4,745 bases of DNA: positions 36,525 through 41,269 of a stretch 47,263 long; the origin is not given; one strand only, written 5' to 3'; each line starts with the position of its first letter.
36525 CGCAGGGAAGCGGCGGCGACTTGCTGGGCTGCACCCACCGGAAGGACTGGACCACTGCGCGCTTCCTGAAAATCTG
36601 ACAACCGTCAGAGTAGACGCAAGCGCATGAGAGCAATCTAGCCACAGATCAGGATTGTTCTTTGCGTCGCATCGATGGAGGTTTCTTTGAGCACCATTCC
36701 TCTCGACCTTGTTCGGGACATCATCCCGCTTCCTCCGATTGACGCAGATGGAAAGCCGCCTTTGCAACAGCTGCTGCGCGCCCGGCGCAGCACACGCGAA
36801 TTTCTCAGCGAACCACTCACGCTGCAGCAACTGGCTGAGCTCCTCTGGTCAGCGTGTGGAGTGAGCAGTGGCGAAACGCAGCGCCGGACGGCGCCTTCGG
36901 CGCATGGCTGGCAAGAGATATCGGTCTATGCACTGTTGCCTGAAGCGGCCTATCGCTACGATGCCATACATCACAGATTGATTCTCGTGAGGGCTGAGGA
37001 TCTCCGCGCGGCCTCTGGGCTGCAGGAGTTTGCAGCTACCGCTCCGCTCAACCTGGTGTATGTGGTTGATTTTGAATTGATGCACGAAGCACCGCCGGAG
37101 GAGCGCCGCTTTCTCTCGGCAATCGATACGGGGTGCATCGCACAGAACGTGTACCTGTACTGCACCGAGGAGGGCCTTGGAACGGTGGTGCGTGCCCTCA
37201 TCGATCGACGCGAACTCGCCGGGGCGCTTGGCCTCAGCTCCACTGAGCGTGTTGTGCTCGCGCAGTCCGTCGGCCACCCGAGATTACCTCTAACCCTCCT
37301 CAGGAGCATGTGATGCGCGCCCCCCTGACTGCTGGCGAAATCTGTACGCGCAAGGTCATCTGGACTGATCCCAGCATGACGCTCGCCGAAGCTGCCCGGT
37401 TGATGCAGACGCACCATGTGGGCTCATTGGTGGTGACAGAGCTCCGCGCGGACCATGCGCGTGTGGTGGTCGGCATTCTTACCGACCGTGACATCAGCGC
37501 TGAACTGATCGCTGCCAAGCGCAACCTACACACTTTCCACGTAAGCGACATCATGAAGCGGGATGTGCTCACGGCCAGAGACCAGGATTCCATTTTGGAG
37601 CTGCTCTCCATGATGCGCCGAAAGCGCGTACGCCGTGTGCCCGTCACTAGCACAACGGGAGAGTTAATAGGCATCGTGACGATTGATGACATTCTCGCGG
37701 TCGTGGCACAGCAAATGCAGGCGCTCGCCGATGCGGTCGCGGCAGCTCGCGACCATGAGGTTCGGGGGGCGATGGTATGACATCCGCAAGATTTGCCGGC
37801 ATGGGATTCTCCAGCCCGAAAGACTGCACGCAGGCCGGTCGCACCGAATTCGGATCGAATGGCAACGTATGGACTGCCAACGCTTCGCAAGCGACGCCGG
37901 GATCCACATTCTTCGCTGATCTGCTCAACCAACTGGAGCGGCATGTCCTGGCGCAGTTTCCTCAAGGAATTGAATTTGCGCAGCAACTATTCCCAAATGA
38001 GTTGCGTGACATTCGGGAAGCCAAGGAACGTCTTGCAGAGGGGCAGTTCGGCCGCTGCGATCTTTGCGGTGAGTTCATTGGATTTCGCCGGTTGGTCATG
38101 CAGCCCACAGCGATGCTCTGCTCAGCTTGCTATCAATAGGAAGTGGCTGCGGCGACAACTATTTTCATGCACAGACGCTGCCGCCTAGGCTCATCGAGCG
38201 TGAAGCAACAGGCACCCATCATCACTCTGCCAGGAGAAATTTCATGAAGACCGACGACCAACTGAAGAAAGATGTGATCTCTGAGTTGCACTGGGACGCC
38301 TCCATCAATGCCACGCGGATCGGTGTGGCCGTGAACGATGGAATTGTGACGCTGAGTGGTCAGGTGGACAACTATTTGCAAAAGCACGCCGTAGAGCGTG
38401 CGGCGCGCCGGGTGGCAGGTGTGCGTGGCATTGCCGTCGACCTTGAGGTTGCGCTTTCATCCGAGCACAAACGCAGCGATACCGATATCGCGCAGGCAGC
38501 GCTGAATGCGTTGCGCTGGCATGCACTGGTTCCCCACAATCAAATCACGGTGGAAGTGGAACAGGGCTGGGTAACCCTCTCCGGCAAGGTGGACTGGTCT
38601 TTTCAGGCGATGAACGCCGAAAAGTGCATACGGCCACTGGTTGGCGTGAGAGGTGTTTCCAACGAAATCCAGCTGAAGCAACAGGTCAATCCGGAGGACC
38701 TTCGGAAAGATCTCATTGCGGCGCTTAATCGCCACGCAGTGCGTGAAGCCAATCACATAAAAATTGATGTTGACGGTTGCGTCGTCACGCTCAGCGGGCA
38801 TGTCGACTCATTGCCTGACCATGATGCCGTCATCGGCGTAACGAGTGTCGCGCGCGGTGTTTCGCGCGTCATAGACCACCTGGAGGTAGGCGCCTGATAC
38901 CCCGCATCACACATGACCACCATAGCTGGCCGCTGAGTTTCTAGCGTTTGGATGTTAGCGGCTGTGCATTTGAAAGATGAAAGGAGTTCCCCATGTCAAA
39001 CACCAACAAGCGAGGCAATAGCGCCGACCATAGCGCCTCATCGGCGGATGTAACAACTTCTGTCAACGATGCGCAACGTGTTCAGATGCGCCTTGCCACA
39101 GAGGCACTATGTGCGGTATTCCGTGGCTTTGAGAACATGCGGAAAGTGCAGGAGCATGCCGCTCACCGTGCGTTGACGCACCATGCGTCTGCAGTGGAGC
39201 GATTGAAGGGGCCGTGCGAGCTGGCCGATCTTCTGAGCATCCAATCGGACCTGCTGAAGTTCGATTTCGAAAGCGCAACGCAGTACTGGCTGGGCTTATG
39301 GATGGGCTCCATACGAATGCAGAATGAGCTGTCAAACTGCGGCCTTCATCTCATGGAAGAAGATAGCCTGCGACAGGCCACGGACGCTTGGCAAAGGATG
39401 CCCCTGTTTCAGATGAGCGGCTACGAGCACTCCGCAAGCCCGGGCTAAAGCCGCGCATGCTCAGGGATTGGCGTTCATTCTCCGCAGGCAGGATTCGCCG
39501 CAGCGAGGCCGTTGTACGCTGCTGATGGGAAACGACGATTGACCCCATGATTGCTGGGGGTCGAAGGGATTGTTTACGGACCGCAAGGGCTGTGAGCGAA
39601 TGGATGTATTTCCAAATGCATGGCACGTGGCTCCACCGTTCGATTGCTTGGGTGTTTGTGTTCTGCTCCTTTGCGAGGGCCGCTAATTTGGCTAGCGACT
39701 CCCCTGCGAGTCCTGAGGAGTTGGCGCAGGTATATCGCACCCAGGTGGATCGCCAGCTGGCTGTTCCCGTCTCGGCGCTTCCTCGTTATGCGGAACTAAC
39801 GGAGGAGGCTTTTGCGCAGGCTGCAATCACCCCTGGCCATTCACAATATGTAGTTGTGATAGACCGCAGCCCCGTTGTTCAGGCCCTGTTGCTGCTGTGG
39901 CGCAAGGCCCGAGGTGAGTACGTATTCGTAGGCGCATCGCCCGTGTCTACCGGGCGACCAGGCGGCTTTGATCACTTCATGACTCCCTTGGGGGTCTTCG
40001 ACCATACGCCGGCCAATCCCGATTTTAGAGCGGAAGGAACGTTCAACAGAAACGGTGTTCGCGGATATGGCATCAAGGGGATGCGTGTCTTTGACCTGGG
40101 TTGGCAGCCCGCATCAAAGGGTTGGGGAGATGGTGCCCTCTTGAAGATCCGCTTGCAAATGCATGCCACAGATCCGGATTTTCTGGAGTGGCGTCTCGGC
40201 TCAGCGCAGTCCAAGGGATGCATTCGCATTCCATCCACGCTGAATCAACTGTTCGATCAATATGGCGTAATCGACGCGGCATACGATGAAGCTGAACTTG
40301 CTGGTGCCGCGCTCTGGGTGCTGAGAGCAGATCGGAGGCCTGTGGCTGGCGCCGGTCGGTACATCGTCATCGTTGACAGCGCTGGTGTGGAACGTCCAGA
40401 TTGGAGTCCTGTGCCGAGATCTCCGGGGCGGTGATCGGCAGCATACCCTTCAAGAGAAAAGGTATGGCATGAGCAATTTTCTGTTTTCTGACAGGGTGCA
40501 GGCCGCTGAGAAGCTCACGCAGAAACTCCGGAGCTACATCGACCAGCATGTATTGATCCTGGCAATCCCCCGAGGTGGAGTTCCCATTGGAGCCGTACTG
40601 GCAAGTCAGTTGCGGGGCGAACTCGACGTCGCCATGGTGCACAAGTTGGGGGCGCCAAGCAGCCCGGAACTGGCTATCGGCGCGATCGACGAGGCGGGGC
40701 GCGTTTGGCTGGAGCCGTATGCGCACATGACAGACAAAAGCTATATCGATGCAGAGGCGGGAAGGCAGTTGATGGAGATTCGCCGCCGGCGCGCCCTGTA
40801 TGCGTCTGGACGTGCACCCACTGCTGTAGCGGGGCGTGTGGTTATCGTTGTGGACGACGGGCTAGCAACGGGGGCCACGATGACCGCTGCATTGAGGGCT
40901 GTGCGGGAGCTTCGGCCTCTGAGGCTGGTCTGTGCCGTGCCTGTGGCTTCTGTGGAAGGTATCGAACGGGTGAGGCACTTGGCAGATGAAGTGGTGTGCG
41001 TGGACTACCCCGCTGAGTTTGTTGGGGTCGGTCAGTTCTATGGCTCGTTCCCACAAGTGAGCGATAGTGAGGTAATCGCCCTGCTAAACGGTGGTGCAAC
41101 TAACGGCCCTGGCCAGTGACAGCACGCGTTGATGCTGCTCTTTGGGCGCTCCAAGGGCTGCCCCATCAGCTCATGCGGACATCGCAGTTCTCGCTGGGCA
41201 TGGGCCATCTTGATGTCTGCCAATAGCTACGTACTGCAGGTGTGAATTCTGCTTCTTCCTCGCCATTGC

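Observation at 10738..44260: A 33.5-kb lower-GC island at tRNA-Lys carries a complete hypoxia/dormancy-type stress regulon (lxa-like, DosR-like) and no mobility genes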

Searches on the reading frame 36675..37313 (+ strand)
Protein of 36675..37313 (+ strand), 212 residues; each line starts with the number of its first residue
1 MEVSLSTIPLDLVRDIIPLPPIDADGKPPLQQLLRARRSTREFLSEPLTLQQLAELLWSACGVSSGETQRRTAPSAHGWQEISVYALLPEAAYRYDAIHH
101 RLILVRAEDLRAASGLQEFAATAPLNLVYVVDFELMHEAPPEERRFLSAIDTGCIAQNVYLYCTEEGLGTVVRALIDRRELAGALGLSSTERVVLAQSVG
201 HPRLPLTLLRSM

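Call 8: search_protein_families(library=pfam, proteins=[window:36675-37313:+])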
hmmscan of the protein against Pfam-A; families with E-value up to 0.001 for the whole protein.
window:36675-37313:+ (212 aa): 1 family
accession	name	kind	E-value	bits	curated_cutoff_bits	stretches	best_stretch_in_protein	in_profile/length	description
PF00881.29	Nitroreductase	-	6.3e-29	101.7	23.5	1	34-201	1-167/167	Nitroreductase family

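Call 48: search_dna_similar(query=window:36675-37313:+, collection=plasmids, mode=protein, max_rows=60, max_evalue=1e-10)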
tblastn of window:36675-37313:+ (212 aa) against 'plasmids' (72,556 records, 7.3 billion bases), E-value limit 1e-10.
Records with a match: 34; places in all: 38; records where one place covers at least 80% of the query: 34.
Best place of each record, by identity: <60% 34.
By first word of the organism name: Paraburkholderia 11; Cupriavidus 6; Ralstonia 4; Burkholderia 2; Bacteroides 2; Variovorax 1; Caballeronia 1; Ideonella 1; Methylosinus 1; Methylocystis 1; and 4 more.
By predicted mobility (MOB-suite, as given by PLSDB): non-mobilizable 26; mobilizable 6; conjugative 2.
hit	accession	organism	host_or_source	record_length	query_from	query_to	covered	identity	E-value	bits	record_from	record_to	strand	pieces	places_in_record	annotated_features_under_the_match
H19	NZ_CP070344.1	Variovorax sp. PDNC026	cell culture,Plastic debris in ...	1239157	4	203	94%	54.2%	4e-60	209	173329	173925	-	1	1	none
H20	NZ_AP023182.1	Paraburkholderia sp. PGU19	Physopelta gutta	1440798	16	209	92%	48.5%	1e-48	176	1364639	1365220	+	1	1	record has no annotation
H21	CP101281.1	Burkholderia sp. FXe9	bacteria,soil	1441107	16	201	88%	50.5%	5e-47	172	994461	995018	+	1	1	nitroreductase family protein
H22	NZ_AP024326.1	Caballeronia sp. NK8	-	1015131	13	204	91%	48.4%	6e-48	174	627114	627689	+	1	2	record has no annotation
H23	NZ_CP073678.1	Cupriavidus sp. KK10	Isolate,A bacterial consortium from ...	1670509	15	202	89%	49.5%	7e-44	163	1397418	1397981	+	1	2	none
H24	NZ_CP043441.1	Cupriavidus campinensis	cell culture,soil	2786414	16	205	90%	48.9%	2e-47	173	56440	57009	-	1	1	none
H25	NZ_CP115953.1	Ralstonia solanacearum CFBP2957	Solanum lycopersicum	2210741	16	205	90%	48.9%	1e-46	171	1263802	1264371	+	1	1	none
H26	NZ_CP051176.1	Ralstonia solanacearum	Whole organism,tomato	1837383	16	205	90%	48.9%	2e-45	167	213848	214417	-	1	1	none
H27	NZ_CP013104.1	Paraburkholderia caribensis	-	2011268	16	209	92%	47.4%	2e-48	176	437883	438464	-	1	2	none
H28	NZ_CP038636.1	Cupriavidus oxalaticus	whole organism,sewage sludge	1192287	15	202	89%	48.9%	1e-42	159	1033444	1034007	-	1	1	none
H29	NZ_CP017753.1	Cupriavidus sp. USMAHM13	cell culture,Paddy field, Sungai Manik, ...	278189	8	202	92%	46.2%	3e-48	175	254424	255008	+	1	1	SagB/ThcOx family dehydrogenase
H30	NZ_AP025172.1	Cupriavidus sp. P-10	-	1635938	5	202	93%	45.2%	3e-47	172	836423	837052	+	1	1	none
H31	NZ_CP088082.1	Ideonella dechloratans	Cell culture,Activated sludge, ...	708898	6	202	93%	45.5%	3e-37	144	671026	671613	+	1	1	SagB/ThcOx family dehydrogenase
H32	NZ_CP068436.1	Cupriavidus necator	heavy metal containmented soil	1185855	5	202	93%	44.8%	4e-47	172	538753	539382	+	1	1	none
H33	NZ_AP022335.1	Methylosinus sp. C49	-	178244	17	203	88%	46.5%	1e-38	147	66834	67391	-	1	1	SagB/ThcOx family dehydrogenase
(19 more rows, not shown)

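Call 49: get_annotated_region(hit=H21, flank=20000)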
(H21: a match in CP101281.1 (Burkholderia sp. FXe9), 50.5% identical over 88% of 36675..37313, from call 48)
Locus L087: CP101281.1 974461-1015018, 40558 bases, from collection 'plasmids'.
description: Burkholderia sp. FXe9 plasmid unnamed1, complete sequence
organism: Burkholderia sp. FXe9 (NCBI taxid 2962884)
taxonomy: Bacteria; Pseudomonadota; Betaproteobacteria; Burkholderiales; Burkholderiaceae; Burkholderia; Burkholderia sp. FXe9
host: -; source: bacteria,soil; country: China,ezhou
typing (MOB-suite, as given by PLSDB): non-mobilizable
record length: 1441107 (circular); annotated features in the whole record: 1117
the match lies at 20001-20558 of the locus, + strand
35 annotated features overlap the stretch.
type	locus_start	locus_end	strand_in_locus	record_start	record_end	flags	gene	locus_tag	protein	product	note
CDS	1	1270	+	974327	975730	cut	-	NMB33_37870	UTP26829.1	MBL fold metallo-hydrolase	-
CDS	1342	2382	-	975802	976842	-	-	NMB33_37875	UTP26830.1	zinc-dependent alcohol dehydrogenase family protein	-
CDS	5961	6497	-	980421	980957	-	-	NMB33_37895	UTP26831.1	hypothetical protein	-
CDS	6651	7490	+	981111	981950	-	-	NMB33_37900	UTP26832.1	universal stress protein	-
CDS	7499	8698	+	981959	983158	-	-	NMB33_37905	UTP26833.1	acetate/propionate family kinase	-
CDS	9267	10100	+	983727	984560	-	-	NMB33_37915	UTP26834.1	universal stress protein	-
CDS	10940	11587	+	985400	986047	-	-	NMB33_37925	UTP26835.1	response regulator transcription factor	-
CDS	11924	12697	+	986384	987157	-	fnr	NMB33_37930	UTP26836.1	fumarate/nitrate reduction transcriptional regulator Fnr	-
CDS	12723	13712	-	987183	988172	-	-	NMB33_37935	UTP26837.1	zinc-dependent alcohol dehydrogenase family protein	-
CDS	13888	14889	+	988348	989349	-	-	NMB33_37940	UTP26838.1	nitroreductase family protein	-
CDS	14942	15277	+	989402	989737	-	-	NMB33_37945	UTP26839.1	cytochrome C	-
CDS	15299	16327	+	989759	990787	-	-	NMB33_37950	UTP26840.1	TIGR00730 family Rossman fold protein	-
CDS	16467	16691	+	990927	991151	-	-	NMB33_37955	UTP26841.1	hypothetical protein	-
CDS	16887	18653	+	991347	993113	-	-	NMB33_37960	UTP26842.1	SulP family inorganic anion transporter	-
CDS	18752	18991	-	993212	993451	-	-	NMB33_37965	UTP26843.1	hypothetical protein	-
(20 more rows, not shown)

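Call 50: get_annotated_region(hit=H29, flank=20000)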
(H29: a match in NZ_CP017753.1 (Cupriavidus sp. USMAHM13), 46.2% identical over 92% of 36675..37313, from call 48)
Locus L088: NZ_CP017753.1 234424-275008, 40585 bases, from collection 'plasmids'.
description: Cupriavidus sp. USMAHM13 isolate pure plasmid unnamed1, complete sequence
organism: Cupriavidus sp. USMAHM13 (NCBI taxid 1389192)
taxonomy: Bacteria; Pseudomonadota; Betaproteobacteria; Burkholderiales; Burkholderiaceae; Cupriavidus; Cupriavidus sp. USMAHM13
host: -; source: cell culture,Paddy field, Sungai Manik, Malaysia; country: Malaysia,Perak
typing (MOB-suite, as given by PLSDB): non-mobilizable; replicon rep_cluster_331
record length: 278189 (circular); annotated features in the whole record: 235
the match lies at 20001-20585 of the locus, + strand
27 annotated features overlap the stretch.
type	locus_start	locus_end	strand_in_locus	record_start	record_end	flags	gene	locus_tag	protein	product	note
CDS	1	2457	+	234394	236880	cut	-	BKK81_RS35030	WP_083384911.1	ATP-binding protein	-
CDS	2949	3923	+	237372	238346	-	-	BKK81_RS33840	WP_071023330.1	IS30 family transposase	-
CDS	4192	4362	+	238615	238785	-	-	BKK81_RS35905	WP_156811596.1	hypothetical protein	-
CDS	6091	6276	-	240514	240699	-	-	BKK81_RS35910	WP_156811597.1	hypothetical protein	-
CDS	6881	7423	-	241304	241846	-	-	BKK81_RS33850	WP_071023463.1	Hsp20/alpha crystallin family protein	-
CDS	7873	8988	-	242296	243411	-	ald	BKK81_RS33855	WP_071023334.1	alanine dehydrogenase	GO:0006522 - alanine metabolic process [Evidence IEA]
CDS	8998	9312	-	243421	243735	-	-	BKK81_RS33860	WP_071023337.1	GYD domain-containing protein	-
CDS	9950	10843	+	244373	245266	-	-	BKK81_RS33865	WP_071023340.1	diaminopimelate dehydrogenase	-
CDS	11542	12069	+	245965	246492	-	-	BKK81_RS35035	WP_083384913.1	lecithin retinol acyltransferase family protein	-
CDS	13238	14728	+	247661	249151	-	-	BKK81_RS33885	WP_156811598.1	NADH-ubiquinone oxidoreductase-F iron-sulfur binding region domain-containing protein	-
CDS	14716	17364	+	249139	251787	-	fdhF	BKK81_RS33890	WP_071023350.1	formate dehydrogenase subunit alpha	GO:0015942 - formate metabolic process [Evidence IEA]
CDS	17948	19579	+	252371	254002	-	groL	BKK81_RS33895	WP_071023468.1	chaperonin GroEL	GO:0006457 - protein folding [Evidence IEA]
CDS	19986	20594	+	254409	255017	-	-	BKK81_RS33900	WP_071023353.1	SagB/ThcOx family dehydrogenase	-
CDS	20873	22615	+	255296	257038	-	polX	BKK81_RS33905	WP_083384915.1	DNA polymerase/3'-5' exonuclease PolX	GO:0006281 - DNA repair [Evidence IEA]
CDS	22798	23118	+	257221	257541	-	-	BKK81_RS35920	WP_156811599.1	hypothetical protein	-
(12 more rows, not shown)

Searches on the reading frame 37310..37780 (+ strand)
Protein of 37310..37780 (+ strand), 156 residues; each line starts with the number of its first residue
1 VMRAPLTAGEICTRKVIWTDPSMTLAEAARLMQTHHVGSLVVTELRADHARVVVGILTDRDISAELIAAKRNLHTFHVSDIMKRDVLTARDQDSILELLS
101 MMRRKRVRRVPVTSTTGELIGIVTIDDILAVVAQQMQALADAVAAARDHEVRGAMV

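Call 8: search_protein_families(library=pfam, proteins=[window:37310-37780:+])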
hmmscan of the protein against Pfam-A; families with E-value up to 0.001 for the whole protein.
window:37310-37780:+ (156 aa): 1 family
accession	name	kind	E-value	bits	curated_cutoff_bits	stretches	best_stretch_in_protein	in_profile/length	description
PF00571.33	CBS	-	5.7e-28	97.4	24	2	78-132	1-55/57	CBS domain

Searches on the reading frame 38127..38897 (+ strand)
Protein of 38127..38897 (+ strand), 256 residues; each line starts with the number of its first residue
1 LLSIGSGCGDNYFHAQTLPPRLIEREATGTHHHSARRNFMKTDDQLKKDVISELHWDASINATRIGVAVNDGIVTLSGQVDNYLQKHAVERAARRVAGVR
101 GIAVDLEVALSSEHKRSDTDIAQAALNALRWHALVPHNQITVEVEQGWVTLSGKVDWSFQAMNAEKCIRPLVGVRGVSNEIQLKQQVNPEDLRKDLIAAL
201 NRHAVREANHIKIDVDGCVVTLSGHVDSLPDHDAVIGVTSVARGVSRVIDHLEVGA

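Call 8: search_protein_families(library=pfam, proteins=[window:38127-38897:+])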
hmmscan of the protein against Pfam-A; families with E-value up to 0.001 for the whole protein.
window:38127-38897:+ (256 aa): 1 family
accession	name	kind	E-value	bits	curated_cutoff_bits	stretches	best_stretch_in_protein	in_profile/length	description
PF04972.22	BON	-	1.8e-42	143.9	27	3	42-109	1-68/69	BON domain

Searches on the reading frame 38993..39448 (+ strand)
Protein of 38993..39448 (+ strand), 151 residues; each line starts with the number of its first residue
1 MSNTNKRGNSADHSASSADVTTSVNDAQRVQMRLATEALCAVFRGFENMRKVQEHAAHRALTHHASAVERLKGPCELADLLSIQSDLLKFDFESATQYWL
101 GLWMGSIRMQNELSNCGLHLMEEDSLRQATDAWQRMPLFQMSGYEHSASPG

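Call 8: search_protein_families(library=pfam, proteins=[window:38993-39448:+])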
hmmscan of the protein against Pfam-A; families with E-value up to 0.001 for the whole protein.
window:38993-39448:+ (151 aa): 1 family
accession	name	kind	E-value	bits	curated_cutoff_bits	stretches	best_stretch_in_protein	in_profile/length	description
PF09361.15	Phasin_2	-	6.9e-06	26.6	24.9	1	24-112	3-91/100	Phasin protein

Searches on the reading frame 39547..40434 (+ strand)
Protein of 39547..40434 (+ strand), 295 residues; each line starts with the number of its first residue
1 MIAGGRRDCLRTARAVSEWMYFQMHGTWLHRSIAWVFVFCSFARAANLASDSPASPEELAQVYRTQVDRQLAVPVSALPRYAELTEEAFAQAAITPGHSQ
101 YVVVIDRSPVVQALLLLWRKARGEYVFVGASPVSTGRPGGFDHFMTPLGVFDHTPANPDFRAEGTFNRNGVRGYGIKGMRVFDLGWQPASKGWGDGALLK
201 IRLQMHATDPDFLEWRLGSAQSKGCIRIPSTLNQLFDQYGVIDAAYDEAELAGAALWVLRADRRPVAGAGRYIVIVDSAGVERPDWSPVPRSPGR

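Call 8: search_protein_families(library=pfam, proteins=[window:39547-40434:+])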
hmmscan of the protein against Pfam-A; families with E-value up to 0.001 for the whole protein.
window:39547-40434:+ (295 aa): 1 family
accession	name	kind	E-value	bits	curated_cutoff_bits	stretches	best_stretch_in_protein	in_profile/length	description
PF03734.19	YkuD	-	5.7e-06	27.4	23.4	1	101-238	2-137/146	L,D-transpeptidase catalytic domain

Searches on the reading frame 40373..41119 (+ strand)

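Call 8: search_protein_families(library=pfam, proteins=[window:40373-41119:+])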
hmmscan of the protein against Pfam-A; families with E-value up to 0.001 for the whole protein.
window:40373-41119:+ (248 aa): 2 families
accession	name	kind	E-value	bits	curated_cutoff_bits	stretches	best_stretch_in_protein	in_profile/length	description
PF00156.33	Pribosyltran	-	2.5e-18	66.3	26.3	1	43-211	13-144/158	Phosphoribosyl transferase domain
PF14681.12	UPRTase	-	8.4e-06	25.8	27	1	147-206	113-174/206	Uracil phosphoribosyltransferase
